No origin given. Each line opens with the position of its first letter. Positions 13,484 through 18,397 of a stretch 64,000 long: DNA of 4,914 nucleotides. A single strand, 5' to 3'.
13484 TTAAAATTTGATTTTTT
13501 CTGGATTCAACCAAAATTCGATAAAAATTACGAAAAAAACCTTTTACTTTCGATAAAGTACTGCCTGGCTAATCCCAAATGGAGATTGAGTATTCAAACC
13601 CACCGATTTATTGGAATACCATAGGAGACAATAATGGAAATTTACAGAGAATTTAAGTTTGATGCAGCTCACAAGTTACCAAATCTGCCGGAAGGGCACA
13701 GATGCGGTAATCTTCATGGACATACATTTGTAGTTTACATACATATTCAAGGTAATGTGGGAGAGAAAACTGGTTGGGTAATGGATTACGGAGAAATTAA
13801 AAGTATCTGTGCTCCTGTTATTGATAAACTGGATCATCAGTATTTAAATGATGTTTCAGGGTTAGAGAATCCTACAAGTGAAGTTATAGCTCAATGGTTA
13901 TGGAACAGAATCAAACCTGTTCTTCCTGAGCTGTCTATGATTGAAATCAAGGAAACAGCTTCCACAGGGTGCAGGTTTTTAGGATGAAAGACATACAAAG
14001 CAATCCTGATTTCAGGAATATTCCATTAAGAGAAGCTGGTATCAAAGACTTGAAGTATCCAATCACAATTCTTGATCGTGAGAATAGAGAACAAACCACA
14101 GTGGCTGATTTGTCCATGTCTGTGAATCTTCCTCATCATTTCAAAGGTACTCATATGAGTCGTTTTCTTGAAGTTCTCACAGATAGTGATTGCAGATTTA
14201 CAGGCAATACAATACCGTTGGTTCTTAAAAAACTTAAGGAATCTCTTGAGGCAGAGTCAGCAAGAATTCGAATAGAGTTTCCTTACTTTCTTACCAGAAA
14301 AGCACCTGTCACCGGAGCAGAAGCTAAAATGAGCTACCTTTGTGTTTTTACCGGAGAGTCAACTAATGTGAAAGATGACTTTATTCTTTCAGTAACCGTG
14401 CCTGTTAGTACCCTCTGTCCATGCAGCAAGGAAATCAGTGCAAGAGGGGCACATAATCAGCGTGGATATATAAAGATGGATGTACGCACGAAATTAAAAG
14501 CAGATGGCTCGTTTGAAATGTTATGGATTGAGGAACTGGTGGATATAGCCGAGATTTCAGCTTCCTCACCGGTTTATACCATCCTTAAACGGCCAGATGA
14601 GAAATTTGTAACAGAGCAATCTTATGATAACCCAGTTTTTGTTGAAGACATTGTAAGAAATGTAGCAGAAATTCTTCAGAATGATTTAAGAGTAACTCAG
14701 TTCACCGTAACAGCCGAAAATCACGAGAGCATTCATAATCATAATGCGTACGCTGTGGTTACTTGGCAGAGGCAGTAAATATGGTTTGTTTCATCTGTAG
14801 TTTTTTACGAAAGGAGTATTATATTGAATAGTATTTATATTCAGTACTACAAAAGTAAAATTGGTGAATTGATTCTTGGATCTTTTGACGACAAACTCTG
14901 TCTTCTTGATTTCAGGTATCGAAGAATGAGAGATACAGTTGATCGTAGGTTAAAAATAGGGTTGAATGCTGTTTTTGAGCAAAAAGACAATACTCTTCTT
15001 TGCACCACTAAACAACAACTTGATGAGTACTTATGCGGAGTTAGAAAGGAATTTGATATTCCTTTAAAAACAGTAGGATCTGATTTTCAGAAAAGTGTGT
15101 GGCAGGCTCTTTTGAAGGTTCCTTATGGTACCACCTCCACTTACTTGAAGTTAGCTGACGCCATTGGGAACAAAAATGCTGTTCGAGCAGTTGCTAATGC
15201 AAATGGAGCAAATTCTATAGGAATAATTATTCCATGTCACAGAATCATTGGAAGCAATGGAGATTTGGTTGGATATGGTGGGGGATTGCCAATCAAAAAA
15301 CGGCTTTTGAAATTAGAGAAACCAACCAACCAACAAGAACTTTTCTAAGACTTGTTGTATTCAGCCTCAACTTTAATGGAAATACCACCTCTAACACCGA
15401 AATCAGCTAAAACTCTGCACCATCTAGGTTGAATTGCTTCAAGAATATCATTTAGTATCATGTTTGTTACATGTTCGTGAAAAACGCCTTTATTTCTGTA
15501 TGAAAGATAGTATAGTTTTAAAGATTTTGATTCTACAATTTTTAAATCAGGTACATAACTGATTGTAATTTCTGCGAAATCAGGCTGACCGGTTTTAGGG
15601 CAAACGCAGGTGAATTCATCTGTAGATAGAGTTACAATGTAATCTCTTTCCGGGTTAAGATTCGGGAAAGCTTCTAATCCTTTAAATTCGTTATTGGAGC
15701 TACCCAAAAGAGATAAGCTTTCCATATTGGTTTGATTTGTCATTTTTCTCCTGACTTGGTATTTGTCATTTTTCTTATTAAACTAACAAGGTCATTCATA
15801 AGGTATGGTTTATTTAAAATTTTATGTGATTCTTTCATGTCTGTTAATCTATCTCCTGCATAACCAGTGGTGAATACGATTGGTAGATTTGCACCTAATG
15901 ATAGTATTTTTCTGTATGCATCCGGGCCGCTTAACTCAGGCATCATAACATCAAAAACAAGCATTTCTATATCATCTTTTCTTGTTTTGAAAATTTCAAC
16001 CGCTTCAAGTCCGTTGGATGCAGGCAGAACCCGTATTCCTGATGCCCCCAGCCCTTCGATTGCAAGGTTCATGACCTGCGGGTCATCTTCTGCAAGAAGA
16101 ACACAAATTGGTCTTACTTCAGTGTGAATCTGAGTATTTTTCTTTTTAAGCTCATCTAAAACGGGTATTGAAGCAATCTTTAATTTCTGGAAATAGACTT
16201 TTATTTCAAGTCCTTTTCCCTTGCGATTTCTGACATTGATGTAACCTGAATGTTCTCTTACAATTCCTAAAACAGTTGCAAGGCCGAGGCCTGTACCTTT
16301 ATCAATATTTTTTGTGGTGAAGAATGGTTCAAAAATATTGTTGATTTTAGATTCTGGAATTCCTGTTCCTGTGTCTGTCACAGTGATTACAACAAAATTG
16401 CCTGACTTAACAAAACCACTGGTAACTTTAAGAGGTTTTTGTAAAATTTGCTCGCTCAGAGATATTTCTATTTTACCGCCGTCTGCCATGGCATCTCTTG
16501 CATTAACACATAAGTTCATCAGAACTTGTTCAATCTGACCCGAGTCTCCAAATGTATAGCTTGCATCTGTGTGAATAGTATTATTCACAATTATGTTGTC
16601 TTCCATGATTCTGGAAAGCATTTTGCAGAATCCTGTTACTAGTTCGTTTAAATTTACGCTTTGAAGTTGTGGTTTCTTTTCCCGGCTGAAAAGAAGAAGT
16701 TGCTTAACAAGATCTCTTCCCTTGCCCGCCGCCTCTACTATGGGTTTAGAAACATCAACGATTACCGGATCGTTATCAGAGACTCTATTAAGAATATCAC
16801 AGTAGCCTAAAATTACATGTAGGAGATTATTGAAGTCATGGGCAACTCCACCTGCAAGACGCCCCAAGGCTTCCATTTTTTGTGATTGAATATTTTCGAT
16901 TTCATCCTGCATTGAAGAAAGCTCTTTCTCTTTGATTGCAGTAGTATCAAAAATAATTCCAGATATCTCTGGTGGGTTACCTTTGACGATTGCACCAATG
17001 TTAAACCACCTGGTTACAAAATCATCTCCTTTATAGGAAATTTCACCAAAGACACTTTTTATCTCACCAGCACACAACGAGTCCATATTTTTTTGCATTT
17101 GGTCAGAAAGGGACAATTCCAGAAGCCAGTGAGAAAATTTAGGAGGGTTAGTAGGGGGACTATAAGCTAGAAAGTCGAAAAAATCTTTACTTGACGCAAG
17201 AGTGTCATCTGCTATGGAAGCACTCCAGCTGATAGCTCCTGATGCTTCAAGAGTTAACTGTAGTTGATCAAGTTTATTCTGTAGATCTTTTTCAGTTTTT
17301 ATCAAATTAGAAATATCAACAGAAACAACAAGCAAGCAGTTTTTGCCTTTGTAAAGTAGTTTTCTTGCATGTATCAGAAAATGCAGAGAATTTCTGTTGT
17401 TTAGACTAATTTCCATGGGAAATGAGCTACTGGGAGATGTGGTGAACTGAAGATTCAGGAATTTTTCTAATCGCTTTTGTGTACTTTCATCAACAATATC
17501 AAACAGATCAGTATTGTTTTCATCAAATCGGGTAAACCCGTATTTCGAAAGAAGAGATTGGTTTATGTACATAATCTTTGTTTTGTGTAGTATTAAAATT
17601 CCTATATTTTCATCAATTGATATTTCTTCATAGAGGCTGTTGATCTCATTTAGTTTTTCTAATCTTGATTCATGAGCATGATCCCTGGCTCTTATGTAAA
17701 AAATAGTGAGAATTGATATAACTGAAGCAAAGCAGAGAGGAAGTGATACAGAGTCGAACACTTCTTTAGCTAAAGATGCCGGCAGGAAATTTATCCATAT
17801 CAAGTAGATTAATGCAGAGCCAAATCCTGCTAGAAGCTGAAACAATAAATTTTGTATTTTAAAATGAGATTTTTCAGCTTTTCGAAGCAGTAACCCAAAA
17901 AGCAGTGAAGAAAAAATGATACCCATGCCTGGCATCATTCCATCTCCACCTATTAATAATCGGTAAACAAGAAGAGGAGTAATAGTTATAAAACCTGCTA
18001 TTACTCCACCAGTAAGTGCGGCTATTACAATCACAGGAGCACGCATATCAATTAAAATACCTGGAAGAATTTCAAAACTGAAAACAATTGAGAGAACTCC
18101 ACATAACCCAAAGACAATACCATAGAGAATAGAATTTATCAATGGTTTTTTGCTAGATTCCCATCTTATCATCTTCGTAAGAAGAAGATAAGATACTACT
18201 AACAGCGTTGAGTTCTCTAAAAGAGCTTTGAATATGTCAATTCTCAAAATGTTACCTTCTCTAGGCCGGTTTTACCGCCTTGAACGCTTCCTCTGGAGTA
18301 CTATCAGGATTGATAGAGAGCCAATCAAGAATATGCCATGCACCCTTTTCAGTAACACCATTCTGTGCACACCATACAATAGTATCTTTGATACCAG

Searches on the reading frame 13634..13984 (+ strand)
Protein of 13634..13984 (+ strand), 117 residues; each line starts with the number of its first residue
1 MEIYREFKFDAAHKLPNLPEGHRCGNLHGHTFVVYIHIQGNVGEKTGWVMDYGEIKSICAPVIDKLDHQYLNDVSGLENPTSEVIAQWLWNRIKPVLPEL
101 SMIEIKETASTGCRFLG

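Call 71: search_protein_families(library=pfam, proteins=[window:13634-13984:+], max_evalue=0.001)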
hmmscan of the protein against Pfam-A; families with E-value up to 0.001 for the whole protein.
window:13634-13984:+ (117 aa): 1 family
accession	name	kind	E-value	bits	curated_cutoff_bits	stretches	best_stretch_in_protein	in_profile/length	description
PF01242.24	PTPS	-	1.2e-34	119.3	22.4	1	2-115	1-118/121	6-pyruvoyl tetrahydropterin synthase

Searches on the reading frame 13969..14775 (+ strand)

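Call 71: search_protein_families(library=pfam, proteins=[window:13969-14775:+], max_evalue=0.001)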
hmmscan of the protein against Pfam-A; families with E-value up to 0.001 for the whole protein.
window:13969-14775:+ (269 aa): 1 family
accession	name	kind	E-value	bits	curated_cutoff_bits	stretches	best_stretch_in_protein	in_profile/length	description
PF02649.19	GCHY-1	-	3.2e-90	302.6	25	1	6-262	1-260/260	Type I GTP cyclohydrolase folE2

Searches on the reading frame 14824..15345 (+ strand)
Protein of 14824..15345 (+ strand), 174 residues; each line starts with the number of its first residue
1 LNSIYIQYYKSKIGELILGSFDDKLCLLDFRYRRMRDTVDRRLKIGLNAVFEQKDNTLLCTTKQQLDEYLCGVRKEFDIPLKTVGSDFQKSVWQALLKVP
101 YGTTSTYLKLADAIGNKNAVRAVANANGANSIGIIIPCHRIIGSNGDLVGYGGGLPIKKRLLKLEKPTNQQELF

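Call 6: search_protein_families(library=pfam, proteins=[window:14824-15345:+], max_evalue=0.1)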
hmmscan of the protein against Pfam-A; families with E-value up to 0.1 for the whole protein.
window:14824-15345:+ (174 aa): 2 families
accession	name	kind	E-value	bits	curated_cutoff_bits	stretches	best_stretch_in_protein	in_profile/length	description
PF01035.26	DNA_binding_1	-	1.1e-31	108.9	27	1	87-166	1-80/81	6-O-methylguanine DNA methyltransferase, DNA binding domain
PF02870.21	Methyltransf_1N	-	1.3e-10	42.1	21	1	4-82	1-70/71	6-O-methylguanine DNA methyltransferase, ribonuclease-like domain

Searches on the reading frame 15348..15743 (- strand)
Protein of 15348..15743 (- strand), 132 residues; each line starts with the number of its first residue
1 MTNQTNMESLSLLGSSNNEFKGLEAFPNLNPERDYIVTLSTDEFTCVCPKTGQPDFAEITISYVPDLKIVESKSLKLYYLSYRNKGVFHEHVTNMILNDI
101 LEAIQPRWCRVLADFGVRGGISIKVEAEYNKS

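Call 33: search_protein_families(library=pfam, proteins=[window:15348-15743:-], max_evalue=0.01)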
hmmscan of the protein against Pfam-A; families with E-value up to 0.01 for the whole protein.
window:15348-15743:- (132 aa): 2 families
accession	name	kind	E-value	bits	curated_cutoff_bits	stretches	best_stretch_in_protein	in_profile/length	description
PF14489.11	QueF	-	2.8e-32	111.2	27.3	1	54-131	1-78/81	QueF-like protein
PF14819.11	QueF_N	-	0.00042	21.1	25.6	1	52-105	49-104/111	Nitrile reductase, 7-cyano-7-deazaguanine-reductase N-term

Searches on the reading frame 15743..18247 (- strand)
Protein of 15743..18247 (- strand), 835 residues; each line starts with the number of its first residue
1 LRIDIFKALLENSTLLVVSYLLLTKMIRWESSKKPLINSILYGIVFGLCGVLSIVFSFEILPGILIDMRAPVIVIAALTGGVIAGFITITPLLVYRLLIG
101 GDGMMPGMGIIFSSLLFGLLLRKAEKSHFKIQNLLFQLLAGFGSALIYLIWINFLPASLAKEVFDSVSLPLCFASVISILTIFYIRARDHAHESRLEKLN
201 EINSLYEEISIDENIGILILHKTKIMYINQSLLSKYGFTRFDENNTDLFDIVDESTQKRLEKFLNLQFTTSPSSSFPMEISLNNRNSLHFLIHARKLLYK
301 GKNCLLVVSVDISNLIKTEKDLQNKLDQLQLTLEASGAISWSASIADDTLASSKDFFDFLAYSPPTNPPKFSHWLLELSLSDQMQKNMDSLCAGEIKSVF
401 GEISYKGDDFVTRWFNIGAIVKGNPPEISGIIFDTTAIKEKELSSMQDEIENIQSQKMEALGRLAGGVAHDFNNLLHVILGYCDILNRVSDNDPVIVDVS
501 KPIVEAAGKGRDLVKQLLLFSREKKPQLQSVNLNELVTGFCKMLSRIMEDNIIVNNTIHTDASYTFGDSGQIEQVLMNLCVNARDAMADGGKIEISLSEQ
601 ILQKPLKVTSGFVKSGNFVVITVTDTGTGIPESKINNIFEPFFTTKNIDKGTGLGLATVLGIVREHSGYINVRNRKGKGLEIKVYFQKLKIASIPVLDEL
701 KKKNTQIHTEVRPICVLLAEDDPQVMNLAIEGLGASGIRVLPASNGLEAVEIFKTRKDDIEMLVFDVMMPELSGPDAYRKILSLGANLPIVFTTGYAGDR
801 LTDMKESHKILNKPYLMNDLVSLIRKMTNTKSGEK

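Call 33: search_protein_families(library=pfam, proteins=[window:15743-18247:-], max_evalue=0.01)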
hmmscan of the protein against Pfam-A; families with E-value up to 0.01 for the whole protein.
window:15743-18247:- (835 aa): 6 families
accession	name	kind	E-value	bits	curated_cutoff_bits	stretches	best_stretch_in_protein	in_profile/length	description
PF02518.31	HATPase_c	-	1e-20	74.6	26.4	1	567-687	1-108/111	Histidine kinase-, DNA gyrase B-, and HSP90-like ATPase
PF07694.17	5TM-5TMR_LYT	-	4.9e-16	59.2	24.6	1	29-185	8-165/169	5TMR of 5TMR-LYT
PF00072.30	Response_reg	-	2.5e-12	47.4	30.2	1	716-824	1-110/111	Response regulator receiver domain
PF13426.13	PAS_9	-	2.1e-06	28.4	27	1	216-313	3-102/103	PAS domain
PF00512.31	HisKA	-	3.7e-06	27.3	26.9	1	461-523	2-63/66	His Kinase A (phospho-acceptor) domain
PF13589.12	HATPase_c_3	-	0.0068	16.9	25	0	572-647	3-62/137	Histidine kinase-, DNA gyrase B-, and HSP90-like ATPase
